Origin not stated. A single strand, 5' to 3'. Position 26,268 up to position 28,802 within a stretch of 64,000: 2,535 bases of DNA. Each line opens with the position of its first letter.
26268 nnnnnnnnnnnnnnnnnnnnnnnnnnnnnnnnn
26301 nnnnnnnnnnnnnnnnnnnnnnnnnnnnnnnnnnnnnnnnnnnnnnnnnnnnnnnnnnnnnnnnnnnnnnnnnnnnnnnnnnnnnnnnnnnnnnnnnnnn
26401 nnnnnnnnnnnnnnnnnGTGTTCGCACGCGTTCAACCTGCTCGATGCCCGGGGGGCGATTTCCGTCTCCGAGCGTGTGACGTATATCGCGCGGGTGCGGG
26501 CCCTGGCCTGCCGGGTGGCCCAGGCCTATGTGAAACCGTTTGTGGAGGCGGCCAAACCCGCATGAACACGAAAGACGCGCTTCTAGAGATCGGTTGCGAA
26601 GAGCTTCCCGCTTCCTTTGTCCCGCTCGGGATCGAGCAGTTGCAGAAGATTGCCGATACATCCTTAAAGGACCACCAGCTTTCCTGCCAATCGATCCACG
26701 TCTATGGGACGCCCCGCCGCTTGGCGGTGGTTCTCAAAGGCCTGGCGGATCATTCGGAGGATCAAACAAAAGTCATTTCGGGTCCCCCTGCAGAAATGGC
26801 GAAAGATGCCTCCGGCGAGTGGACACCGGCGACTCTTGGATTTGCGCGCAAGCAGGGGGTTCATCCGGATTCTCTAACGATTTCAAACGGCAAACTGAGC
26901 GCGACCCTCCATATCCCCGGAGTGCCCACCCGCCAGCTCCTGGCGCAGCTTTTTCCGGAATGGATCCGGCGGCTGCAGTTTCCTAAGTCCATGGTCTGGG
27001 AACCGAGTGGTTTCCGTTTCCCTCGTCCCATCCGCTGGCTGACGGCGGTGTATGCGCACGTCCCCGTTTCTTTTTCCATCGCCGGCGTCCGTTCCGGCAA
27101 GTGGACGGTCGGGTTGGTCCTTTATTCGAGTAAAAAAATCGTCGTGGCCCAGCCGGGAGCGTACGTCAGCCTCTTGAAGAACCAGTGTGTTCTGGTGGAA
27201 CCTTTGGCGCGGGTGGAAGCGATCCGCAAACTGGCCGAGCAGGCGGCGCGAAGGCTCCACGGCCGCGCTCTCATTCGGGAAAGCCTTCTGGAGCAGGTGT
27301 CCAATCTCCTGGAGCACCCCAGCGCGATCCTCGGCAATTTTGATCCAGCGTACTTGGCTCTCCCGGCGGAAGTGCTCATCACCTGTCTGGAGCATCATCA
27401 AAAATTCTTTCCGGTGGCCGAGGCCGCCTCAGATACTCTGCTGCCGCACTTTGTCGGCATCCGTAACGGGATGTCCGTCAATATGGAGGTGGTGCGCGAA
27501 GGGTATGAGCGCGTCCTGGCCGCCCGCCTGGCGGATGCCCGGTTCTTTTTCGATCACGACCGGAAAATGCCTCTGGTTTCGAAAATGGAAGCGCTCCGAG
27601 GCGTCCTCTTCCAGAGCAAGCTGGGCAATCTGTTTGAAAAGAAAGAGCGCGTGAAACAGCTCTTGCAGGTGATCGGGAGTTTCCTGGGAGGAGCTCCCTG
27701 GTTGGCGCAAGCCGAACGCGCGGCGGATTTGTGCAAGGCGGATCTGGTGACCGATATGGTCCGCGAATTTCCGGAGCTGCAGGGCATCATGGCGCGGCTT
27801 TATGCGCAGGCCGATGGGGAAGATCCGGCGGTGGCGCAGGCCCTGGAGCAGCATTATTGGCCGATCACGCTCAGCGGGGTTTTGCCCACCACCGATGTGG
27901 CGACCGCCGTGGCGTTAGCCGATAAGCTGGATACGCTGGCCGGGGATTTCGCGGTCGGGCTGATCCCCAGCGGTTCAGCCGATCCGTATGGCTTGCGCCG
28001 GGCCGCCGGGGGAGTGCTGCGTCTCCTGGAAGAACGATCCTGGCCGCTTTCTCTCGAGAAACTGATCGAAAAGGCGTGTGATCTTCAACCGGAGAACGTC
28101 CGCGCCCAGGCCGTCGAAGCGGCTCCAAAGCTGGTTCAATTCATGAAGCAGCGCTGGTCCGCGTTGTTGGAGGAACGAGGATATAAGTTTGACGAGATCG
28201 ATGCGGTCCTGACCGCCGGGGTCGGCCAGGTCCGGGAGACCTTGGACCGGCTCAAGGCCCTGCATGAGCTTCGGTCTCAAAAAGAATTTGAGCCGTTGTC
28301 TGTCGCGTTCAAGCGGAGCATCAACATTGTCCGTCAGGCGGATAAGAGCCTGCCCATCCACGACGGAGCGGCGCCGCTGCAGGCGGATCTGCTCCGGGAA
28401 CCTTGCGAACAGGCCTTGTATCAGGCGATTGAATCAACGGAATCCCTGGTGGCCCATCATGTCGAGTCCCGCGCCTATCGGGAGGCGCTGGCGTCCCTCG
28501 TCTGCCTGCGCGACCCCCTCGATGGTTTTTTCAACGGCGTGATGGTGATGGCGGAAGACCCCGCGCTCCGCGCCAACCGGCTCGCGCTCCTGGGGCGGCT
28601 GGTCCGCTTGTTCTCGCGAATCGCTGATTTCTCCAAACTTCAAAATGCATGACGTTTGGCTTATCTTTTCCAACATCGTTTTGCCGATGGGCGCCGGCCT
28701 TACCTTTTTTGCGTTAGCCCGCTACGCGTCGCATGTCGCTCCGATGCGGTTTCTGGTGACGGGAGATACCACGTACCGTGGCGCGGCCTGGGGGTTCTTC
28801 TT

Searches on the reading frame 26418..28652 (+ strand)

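Call 66: search_protein_families(library=pfam, proteins=[window:26418-28652:+], max_evalue=0.001)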
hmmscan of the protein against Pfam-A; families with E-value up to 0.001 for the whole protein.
window:26418-28652:+ (744 aa): 2 families
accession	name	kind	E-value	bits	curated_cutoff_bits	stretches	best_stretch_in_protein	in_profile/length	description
PF02092.22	tRNA_synt_2f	-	3e-182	607.7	29.2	1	55-598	2-535/536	Glycyl-tRNA synthetase beta subunit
PF05746.21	DALR_1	-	2.6e-07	31.2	22.3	1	630-728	4-98/117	DALR anticodon binding domain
